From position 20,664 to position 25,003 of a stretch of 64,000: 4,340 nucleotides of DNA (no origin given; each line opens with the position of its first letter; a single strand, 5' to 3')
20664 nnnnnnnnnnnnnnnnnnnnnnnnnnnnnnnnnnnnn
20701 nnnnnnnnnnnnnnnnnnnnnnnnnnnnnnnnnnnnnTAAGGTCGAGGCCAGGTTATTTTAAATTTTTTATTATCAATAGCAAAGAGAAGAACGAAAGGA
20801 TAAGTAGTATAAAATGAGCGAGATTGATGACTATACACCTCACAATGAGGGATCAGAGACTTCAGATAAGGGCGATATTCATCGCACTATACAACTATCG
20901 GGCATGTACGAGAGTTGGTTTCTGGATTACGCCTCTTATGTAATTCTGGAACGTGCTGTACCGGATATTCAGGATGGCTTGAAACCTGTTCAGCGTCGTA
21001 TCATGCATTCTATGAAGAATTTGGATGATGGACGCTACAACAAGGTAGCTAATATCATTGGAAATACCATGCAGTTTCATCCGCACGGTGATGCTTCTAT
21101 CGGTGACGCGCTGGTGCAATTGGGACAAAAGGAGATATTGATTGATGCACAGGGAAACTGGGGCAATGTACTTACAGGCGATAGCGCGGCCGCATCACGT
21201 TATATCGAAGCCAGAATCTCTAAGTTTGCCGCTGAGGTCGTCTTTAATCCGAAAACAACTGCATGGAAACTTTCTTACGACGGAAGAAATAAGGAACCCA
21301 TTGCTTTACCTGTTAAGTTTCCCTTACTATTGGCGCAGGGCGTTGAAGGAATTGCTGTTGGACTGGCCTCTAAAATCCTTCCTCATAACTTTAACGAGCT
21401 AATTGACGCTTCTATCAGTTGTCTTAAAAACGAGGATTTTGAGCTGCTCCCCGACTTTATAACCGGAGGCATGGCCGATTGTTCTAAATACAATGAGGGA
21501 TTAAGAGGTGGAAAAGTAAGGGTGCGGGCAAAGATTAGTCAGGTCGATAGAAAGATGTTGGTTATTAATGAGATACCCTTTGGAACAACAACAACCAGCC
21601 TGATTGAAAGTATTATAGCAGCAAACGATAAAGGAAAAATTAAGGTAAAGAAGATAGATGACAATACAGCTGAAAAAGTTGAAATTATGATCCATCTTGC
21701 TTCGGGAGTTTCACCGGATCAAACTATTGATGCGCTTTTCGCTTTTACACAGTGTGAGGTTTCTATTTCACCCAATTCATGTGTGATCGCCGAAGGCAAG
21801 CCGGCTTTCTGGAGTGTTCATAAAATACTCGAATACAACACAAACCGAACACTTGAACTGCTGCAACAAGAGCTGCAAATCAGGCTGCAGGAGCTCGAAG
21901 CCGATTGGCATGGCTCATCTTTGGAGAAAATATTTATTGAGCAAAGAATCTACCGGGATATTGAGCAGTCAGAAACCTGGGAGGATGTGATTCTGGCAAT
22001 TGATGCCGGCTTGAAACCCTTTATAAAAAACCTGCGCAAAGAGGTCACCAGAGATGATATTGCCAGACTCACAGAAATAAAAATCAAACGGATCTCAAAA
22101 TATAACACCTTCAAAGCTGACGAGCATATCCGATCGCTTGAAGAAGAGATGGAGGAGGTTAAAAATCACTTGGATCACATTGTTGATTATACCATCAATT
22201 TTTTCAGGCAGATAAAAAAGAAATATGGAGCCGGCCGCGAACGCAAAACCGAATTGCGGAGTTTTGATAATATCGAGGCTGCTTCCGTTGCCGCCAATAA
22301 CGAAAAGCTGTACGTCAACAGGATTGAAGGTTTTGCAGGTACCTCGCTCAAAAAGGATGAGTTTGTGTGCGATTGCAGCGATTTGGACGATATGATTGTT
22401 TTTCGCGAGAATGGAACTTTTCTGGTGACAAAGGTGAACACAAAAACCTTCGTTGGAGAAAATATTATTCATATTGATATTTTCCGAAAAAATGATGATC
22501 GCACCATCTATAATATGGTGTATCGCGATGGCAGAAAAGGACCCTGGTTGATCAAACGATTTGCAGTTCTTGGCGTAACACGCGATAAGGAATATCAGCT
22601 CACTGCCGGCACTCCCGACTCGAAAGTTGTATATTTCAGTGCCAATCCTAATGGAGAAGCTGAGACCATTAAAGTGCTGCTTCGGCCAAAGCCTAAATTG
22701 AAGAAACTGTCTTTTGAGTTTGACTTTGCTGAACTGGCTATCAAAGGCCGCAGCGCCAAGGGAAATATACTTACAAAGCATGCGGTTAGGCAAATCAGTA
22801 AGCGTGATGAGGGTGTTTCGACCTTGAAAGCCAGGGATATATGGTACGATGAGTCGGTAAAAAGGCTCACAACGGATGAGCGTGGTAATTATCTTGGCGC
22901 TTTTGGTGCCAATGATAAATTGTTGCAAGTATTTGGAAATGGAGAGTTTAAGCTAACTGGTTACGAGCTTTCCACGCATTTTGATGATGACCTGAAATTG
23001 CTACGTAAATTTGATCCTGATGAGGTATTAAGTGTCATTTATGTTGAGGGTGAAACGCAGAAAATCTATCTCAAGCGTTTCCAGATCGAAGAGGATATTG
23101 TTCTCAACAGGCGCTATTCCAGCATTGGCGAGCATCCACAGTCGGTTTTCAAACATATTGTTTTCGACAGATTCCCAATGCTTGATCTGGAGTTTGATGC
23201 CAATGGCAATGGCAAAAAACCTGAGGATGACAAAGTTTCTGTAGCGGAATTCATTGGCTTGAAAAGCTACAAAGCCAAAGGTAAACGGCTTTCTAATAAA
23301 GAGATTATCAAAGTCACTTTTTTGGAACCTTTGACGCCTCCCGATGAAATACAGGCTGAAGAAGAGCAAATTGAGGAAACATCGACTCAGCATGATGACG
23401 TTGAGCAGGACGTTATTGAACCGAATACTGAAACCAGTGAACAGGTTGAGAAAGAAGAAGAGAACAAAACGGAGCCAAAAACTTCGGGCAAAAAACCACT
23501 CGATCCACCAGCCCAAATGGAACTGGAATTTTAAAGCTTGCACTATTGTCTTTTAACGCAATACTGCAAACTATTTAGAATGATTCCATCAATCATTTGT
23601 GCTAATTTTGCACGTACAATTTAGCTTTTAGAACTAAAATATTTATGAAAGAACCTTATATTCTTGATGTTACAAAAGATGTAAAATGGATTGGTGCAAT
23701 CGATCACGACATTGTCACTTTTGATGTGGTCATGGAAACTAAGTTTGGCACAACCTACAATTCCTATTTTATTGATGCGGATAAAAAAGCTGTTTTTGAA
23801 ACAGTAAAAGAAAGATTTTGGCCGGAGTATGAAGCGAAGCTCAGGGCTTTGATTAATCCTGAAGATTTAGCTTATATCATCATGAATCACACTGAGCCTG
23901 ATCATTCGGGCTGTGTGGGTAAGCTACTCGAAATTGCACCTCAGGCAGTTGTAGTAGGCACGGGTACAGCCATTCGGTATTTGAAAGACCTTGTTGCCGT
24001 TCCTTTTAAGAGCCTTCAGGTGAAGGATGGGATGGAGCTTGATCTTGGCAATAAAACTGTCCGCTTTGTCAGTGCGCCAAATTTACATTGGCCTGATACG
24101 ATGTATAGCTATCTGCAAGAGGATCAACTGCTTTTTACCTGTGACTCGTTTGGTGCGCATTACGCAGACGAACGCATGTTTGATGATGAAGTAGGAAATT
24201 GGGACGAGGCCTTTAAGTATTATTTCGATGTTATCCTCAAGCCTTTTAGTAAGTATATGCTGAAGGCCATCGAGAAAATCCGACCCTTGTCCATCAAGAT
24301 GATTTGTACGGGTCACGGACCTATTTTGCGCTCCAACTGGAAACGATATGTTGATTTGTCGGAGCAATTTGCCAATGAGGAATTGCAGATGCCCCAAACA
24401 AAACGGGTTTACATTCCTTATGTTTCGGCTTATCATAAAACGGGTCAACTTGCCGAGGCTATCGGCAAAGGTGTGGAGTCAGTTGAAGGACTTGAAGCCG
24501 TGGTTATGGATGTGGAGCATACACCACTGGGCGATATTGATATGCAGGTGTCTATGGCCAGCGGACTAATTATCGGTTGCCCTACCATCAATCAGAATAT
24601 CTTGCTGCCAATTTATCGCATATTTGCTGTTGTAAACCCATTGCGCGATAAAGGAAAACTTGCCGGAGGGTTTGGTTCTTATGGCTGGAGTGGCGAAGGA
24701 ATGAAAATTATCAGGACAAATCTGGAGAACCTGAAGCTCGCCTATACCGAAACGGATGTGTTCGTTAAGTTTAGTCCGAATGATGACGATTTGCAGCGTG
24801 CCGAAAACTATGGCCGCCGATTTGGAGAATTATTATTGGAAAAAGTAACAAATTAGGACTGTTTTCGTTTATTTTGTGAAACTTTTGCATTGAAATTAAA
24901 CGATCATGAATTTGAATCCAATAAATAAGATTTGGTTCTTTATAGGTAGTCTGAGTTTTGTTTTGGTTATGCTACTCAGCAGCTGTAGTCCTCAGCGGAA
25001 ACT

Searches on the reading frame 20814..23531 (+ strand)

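Call 71: search_protein_families(library=pfam, proteins=[window:20814-23531:+], max_evalue=0.00001)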
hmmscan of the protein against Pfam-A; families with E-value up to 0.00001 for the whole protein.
window:20814-23531:+ (906 aa): 1 family
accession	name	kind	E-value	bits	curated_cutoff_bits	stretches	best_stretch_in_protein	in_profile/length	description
PF00521.26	DNA_topoisoIV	-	5.2e-108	362.1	31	1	47-458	1-425/432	DNA gyrase/topoisomerase IV, subunit A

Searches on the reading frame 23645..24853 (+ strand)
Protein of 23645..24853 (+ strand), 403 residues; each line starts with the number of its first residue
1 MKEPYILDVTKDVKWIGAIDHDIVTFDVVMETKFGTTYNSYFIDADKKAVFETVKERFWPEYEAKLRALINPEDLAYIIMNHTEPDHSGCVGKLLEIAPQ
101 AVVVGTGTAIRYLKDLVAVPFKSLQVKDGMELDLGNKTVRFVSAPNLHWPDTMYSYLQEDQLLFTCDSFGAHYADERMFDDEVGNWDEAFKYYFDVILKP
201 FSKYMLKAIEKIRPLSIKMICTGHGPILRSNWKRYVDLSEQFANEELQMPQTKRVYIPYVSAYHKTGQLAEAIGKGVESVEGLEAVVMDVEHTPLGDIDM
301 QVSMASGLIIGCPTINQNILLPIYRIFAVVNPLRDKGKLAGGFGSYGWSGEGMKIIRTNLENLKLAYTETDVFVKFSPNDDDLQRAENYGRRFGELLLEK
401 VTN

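Call 58: search_protein_families(library=pfam, proteins=[window:23645-24853:+], max_evalue=0.00001)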
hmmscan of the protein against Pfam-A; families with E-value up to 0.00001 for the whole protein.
window:23645-24853:+ (403 aa): 2 families
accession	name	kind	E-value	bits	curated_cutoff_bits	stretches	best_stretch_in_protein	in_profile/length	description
PF19583.5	ODP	-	7.3e-20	72.1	27.2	1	39-225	4-194/194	ODP family beta lactamase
PF00258.30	Flavodoxin_1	-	9.3e-08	32.8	25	1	259-385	3-138/143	Flavodoxin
